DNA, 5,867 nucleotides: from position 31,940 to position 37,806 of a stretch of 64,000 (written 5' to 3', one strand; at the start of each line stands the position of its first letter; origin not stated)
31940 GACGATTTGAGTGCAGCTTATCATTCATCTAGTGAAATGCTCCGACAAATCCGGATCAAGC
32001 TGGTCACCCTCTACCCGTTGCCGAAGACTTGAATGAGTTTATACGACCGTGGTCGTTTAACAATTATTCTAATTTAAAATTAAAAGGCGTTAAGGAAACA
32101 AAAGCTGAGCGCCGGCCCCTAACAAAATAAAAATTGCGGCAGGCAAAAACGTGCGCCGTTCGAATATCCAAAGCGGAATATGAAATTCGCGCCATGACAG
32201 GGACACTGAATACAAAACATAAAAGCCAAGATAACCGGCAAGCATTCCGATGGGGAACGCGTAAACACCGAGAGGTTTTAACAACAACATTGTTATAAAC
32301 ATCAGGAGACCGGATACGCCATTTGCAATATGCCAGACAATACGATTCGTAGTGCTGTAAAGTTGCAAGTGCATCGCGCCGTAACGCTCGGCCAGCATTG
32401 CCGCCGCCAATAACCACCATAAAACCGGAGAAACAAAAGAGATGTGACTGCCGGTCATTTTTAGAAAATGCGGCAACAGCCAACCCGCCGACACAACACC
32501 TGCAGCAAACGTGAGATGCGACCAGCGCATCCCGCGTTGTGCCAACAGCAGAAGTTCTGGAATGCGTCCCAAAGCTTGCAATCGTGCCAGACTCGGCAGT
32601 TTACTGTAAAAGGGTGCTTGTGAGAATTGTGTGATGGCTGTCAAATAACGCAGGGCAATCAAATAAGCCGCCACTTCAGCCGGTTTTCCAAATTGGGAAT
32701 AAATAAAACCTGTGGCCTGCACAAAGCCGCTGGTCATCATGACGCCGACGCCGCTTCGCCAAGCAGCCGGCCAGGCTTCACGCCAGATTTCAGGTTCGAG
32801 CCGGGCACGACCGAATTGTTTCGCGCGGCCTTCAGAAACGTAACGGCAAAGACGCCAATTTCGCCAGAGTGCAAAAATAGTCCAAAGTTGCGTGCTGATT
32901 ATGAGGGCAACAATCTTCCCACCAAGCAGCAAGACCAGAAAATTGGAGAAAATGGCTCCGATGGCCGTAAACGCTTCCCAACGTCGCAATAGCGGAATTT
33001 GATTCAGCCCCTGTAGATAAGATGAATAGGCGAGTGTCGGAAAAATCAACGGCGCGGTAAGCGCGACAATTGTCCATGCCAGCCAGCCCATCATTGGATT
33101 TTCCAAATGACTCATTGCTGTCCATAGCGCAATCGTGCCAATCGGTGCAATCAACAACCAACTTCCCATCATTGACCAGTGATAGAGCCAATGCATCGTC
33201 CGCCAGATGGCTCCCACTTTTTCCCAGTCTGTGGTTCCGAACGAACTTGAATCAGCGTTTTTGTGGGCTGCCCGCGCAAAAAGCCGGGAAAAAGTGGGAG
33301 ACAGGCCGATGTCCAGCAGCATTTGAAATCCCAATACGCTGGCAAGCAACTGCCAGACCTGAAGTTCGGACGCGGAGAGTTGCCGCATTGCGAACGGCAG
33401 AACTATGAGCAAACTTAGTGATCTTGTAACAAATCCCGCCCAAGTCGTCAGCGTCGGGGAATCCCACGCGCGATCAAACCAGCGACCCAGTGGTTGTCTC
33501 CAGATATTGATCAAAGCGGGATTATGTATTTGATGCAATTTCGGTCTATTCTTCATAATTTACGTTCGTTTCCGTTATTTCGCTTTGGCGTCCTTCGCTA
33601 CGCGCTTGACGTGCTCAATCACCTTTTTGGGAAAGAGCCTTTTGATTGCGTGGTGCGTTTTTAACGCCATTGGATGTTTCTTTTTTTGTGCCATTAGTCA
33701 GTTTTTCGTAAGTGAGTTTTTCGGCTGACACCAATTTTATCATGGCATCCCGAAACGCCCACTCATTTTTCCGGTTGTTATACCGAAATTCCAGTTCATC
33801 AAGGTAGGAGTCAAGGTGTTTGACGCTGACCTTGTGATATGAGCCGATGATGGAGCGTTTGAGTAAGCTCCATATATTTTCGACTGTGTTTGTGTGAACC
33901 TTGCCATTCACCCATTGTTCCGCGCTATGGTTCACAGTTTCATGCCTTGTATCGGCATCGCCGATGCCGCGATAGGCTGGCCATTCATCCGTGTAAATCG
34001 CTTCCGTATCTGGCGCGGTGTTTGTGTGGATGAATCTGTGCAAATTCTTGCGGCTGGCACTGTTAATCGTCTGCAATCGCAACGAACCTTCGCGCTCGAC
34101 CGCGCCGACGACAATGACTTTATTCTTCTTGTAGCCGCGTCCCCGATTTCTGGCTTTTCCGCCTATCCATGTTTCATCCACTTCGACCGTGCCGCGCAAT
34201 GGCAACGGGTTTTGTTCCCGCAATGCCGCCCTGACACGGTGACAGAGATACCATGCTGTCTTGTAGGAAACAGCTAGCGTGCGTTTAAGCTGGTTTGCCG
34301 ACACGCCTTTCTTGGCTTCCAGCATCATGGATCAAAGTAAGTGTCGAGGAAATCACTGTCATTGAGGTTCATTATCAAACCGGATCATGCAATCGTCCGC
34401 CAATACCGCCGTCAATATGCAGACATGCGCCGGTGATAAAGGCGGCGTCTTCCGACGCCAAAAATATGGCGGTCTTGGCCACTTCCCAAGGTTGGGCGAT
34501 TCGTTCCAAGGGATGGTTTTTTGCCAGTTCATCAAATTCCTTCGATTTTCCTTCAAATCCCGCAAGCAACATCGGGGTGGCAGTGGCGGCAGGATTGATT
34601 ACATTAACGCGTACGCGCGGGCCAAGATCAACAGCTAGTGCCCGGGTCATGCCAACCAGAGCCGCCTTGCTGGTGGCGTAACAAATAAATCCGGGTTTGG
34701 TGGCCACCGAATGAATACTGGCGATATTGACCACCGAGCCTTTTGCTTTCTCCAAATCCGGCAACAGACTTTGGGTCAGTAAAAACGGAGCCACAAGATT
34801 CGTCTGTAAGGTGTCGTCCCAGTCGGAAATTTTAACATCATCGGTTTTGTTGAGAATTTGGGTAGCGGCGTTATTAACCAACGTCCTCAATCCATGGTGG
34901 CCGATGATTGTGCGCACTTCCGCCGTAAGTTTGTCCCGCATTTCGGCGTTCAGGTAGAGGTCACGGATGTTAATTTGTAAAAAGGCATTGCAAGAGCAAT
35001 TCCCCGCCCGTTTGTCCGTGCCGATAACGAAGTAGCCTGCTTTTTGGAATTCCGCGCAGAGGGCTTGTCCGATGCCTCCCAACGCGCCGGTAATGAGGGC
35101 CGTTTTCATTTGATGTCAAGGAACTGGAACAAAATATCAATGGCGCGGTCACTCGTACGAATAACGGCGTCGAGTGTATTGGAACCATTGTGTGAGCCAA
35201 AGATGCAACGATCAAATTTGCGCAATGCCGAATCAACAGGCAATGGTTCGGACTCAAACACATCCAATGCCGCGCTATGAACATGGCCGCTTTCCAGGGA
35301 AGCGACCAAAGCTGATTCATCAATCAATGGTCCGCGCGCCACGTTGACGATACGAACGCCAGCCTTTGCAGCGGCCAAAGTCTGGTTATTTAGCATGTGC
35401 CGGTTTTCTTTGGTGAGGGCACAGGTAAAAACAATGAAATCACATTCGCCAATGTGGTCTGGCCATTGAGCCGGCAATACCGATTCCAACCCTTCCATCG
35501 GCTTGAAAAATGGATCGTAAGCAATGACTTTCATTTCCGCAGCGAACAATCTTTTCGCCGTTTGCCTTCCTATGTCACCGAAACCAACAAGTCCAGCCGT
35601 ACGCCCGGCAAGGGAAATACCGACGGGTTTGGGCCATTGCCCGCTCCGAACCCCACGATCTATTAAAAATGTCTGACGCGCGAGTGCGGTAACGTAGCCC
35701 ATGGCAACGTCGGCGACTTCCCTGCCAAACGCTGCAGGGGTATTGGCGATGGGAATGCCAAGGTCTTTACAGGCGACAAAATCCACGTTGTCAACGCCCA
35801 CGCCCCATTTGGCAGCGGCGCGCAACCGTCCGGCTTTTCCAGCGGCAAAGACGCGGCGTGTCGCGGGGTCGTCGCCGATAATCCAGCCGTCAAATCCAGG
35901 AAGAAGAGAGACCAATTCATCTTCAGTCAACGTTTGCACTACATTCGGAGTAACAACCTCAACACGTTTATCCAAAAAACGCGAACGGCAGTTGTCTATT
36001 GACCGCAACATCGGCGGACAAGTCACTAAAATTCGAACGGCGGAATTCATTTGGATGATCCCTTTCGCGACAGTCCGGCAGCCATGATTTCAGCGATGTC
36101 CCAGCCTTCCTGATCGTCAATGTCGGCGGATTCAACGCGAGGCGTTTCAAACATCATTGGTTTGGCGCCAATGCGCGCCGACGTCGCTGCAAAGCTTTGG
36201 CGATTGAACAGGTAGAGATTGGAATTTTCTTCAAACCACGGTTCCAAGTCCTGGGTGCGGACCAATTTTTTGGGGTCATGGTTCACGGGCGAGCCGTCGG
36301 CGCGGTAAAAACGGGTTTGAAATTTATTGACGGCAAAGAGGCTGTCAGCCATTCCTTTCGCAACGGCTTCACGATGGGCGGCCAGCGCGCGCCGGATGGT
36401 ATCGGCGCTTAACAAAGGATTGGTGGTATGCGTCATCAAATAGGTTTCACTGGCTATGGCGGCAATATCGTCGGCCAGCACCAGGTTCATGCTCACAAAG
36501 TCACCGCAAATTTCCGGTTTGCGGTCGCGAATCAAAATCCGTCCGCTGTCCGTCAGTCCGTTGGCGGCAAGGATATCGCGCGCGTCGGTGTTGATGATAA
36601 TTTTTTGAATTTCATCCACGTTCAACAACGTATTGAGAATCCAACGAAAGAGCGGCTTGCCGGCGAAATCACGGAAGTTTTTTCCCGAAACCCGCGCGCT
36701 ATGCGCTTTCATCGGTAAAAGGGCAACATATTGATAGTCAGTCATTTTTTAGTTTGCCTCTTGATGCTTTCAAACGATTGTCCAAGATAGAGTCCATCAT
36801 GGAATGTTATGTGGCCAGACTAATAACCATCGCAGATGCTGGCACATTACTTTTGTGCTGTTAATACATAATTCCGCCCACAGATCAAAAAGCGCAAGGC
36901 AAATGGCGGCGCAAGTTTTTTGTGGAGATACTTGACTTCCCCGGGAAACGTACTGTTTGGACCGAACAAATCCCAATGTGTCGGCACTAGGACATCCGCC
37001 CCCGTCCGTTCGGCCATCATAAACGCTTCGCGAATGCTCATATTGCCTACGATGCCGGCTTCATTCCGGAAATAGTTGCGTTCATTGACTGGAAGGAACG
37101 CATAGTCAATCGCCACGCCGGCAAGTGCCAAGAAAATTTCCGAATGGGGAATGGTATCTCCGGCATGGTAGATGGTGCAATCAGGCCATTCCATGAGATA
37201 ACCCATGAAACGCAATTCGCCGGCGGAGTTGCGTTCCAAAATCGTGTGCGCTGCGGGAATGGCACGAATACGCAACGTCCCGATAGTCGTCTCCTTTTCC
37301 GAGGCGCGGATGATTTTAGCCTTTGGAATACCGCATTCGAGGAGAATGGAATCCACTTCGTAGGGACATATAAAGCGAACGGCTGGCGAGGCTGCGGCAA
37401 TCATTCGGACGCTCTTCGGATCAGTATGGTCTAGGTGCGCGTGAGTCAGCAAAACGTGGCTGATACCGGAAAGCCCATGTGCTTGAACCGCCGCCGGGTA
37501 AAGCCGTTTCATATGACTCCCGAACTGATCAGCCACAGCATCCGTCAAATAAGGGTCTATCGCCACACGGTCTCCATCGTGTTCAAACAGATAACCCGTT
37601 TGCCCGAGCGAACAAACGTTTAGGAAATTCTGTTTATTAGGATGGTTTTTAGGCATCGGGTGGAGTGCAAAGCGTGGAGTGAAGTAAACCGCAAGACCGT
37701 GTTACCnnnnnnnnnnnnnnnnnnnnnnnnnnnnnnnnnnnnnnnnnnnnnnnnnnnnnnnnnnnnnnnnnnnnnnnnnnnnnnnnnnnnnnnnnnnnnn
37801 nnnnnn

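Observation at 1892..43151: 41.2-kb integrative island at tRNA-Leu(CAA), bounded by a perfect 25-bp direct repeat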

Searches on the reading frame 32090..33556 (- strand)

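Call 10: search_protein_families(library=pfam, proteins=[window:32090-33556:-])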
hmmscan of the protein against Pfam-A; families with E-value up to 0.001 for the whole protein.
window:32090-33556:- (488 aa): 0 families

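Call 23: search_protein_families(library=ncbifam, max_evalue=0.01, proteins=[window:32090-33556:-])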
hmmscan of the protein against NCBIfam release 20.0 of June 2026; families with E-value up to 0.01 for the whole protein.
window:32090-33556:- (488 aa): 1 family
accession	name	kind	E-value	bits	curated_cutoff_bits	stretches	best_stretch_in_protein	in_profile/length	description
NF041503.1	WZX_like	subfamily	1.6e-28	99.9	300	1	48-427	12-398/429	O-unit flippase-like protein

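Call 82: search_protein_families(library=pfam, max_evalue=0.01, proteins=[window:32090-33556:-])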
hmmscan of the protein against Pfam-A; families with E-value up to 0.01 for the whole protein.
window:32090-33556:- (488 aa): 0 families

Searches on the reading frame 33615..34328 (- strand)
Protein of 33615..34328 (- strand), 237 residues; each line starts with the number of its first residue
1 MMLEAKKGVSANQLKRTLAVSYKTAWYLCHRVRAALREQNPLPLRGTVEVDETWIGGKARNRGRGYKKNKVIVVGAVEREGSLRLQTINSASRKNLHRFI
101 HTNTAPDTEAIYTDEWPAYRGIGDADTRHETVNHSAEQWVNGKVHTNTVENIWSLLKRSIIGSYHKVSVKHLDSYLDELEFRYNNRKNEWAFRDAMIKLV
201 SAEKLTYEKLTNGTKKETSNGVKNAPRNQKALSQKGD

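Call 10: search_protein_families(library=pfam, proteins=[window:33615-34328:-])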
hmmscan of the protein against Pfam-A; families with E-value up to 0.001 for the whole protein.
window:33615-34328:- (237 aa): 1 family
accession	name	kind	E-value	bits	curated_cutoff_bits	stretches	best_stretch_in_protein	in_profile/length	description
PF12762.13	DDE_Tnp_IS1595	-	1e-41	143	27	1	44-184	2-153/153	ISXO2-like transposase domain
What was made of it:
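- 33615..34328 (-): IS1595-family transposase (237 aa). PF12762, 1e-41 (call 10).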

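Call 59: search_protein_families(library=ncbifam, max_evalue=0.001, proteins=[window:33615-34328:-])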
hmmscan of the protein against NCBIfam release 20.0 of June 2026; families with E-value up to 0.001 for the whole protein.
window:33615-34328:- (237 aa): 1 family
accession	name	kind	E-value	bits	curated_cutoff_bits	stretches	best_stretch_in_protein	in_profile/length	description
NF033547.1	transpos_IS1595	equivalog_domain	1.3e-56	191.9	75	1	1-186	15-215/215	IS1595 family transposase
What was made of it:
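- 33615..34328 (-): NF033547, 191.9 bits against a cutoff of 75 (call 59).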

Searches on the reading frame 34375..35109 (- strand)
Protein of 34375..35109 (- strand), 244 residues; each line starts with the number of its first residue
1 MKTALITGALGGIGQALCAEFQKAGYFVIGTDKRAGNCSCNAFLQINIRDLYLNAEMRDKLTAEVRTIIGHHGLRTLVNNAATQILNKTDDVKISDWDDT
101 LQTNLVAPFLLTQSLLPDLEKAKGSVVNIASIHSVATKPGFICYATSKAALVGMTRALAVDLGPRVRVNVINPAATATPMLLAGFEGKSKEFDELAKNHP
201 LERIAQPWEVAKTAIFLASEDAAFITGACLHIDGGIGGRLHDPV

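Call 10: search_protein_families(library=pfam, proteins=[window:34375-35109:-])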
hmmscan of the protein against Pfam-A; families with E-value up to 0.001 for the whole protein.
window:34375-35109:- (244 aa): 4 families
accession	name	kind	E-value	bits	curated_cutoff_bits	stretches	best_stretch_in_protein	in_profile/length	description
PF13561.12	adh_short_C2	-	2.5e-45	155.4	27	1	8-236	1-235/236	Enoyl-(Acyl carrier protein) reductase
PF00106.31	adh_short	-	1.3e-38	132.9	26.6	1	2-181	1-187/195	short chain dehydrogenase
PF23441.1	SDR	-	1.5e-09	38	27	1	104-236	122-255/258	SDR-like rossmann domain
PF01370.27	Epimerase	-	2.6e-05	24.2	20.9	1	4-82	1-73/240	NAD dependent epimerase/dehydratase family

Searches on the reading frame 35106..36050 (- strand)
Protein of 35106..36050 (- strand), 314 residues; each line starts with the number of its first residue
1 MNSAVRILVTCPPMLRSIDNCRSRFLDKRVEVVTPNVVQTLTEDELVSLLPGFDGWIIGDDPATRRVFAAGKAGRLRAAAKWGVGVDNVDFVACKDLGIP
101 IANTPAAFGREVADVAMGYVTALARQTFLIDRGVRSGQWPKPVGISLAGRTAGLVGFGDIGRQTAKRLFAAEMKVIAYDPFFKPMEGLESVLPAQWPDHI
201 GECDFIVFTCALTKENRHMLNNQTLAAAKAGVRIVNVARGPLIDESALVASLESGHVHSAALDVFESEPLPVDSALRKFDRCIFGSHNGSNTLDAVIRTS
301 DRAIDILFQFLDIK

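Call 11: search_protein_families(library=pfam, proteins=[window:35106-36050:-])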
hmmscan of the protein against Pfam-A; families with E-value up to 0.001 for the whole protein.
window:35106-36050:- (314 aa): 2 families
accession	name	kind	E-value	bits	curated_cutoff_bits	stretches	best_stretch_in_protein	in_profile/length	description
PF02826.25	2-Hacid_dh_C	-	3.4e-49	167.1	25.1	1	118-289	2-178/178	D-isomer specific 2-hydroxyacid dehydrogenase, NAD binding domain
PF00389.36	2-Hacid_dh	-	1.8e-16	60.5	24.6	1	20-231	9-123/134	D-isomer specific 2-hydroxyacid dehydrogenase, catalytic domain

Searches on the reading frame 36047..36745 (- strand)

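Call 11: search_protein_families(library=pfam, proteins=[window:36047-36745:-])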
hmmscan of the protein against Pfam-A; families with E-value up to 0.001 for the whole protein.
window:36047-36745:- (232 aa): 2 families
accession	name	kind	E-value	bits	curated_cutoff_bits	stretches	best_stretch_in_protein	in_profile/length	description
PF02348.25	CTP_transf_3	-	1.3e-16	61.6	22.6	1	7-179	1-174/217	Cytidylyltransferase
PF12804.13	NTP_transf_3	-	3.2e-05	24.6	27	1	22-127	16-114/160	MobA-like NTP transferase domain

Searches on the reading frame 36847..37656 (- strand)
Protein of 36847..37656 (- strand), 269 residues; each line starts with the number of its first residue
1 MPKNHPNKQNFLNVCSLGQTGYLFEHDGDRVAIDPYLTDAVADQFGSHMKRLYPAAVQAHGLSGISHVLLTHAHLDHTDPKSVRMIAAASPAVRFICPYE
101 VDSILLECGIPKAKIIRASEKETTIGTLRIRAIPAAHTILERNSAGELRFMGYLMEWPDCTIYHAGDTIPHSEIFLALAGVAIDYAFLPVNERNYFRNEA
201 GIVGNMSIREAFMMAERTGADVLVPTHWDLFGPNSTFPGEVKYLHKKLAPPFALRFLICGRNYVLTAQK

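Call 11: search_protein_families(library=pfam, proteins=[window:36847-37656:-])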
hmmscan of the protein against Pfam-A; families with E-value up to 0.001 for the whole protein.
window:36847-37656:- (269 aa): 3 families
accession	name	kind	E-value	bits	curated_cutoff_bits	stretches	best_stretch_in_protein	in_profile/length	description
PF12706.13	Lactamase_B_2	-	2.2e-22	80.1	27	1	37-228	4-200/200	Beta-lactamase superfamily domain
PF13483.12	Lactamase_B_3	-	6.2e-13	49.5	24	1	14-227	2-160/160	Beta-lactamase superfamily domain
PF00753.33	Lactamase_B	-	0.00011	22.6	22.7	1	22-78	9-57/196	Metallo-beta-lactamase superfamily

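Call 59: search_protein_families(library=ncbifam, max_evalue=0.001, proteins=[window:36847-37656:-])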
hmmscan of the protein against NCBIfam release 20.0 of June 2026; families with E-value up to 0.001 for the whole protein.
window:36847-37656:- (269 aa): 2 families
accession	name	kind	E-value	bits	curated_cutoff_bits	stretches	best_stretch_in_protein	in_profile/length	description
NF008688.0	PRK11709.1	equivalog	5.5e-16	58.4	306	1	51-246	96-301/355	L-ascorbate 6-phosphate lactonase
NF001911.0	PRK00685.1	equivalog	2.7e-15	56.5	144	1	14-231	3-197/228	metal-dependent hydrolase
